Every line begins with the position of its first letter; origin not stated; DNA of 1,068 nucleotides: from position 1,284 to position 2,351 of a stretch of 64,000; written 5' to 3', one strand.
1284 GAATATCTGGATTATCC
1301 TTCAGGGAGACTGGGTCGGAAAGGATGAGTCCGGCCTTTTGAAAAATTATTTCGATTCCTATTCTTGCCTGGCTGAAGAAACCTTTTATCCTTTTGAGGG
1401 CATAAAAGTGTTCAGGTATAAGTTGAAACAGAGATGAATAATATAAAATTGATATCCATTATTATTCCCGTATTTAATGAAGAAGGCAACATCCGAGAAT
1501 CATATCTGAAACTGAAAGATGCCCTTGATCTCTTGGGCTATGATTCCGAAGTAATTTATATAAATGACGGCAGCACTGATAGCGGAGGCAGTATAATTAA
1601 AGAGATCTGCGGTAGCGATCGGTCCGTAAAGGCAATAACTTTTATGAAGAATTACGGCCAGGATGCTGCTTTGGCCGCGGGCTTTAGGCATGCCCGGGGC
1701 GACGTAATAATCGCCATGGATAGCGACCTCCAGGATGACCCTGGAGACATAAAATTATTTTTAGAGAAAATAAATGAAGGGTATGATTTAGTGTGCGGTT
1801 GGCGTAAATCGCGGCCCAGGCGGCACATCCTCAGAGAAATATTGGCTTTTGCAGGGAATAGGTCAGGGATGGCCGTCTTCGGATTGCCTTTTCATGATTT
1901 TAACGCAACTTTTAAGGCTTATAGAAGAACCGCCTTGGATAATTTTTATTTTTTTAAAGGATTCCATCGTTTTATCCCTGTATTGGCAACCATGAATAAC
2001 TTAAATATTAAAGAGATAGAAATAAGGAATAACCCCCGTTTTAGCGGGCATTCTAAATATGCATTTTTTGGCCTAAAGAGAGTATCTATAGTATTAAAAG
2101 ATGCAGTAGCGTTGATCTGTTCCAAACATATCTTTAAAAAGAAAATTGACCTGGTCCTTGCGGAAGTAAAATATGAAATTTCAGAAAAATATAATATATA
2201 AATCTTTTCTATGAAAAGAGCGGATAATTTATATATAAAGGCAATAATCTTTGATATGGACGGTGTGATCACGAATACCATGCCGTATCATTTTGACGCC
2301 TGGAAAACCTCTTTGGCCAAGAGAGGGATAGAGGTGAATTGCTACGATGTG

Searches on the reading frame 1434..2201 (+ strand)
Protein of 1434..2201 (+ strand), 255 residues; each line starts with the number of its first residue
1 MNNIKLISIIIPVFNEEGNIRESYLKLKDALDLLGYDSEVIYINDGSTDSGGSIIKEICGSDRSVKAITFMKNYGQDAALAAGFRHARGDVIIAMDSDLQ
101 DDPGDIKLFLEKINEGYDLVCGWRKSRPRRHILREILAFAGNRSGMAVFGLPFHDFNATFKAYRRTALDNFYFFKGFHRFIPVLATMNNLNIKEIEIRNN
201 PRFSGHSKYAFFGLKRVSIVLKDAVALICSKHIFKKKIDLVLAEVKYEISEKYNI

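Call 64: find_encoding_contigs(protein=window:1434-2201:+, flank=10000, max_places=3)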
Protein window:1434-2201:+ (255 aa): 5 contigs read that carry it; 3 places shown.
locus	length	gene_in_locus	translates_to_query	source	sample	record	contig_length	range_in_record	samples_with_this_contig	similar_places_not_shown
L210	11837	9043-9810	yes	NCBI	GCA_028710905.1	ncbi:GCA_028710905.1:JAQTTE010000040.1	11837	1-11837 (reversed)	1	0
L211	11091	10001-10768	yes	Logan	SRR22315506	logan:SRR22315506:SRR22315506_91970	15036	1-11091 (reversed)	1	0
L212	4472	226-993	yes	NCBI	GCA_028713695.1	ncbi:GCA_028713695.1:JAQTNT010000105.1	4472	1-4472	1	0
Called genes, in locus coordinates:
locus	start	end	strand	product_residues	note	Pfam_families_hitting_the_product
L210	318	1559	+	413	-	PF00155:Aminotran_1_2, PF01041:DegT_DnrJ_EryC1, PF01053:Cys_Met_Meta_PP (faint), PF01041:DegT_DnrJ_EryC1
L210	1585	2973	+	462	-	PF04055:Radical_SAM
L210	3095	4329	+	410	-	PF02310:B12-binding, PF04055:Radical_SAM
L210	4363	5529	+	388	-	PF04015:DUF362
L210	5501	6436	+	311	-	-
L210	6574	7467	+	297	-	PF04055:Radical_SAM, PF13186:SPASM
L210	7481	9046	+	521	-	PF13231:PMT_2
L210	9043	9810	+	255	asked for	PF00535:Glycos_transf_2, PF10111:Glyco_tranf_2_2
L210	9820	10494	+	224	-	PF00702:Hydrolase, PF13419:HAD_2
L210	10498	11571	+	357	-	PF04015:DUF362, PF25160:LdpA_Fe-S-bd (faint), PF12797:Fer4_2 (faint), PF13237:Fer4_10, PF14697:Fer4_21, PF12838:Fer4_7, PF13187:Fer4_9 (weak), PF00037:Fer4 (weak), +2 more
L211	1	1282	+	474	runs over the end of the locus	PF02310:B12-binding (weak), PF04055:Radical_SAM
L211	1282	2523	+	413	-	PF00155:Aminotran_1_2, PF01041:DegT_DnrJ_EryC1, PF01053:Cys_Met_Meta_PP (faint), PF01041:DegT_DnrJ_EryC1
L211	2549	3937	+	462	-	PF04055:Radical_SAM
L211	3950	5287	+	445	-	PF02310:B12-binding, PF04055:Radical_SAM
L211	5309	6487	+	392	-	PF04015:DUF362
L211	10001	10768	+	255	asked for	PF00535:Glycos_transf_2, PF10111:Glyco_tranf_2_2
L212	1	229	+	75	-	?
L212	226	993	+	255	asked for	PF00535:Glycos_transf_2, PF10111:Glyco_tranf_2_2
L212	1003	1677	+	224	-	PF00702:Hydrolase, PF13419:HAD_2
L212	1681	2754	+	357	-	PF04015:DUF362, PF25160:LdpA_Fe-S-bd (faint), PF12797:Fer4_2 (faint), PF13237:Fer4_10, PF14697:Fer4_21, PF12838:Fer4_7, PF13187:Fer4_9 (weak), PF00037:Fer4 (weak), +2 more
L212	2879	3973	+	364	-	PF13534:Fer4_17 (faint), PF17179:Fer4_22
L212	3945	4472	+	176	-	PF00970:FAD_binding_6 (weak), PF00175:NAD_binding_1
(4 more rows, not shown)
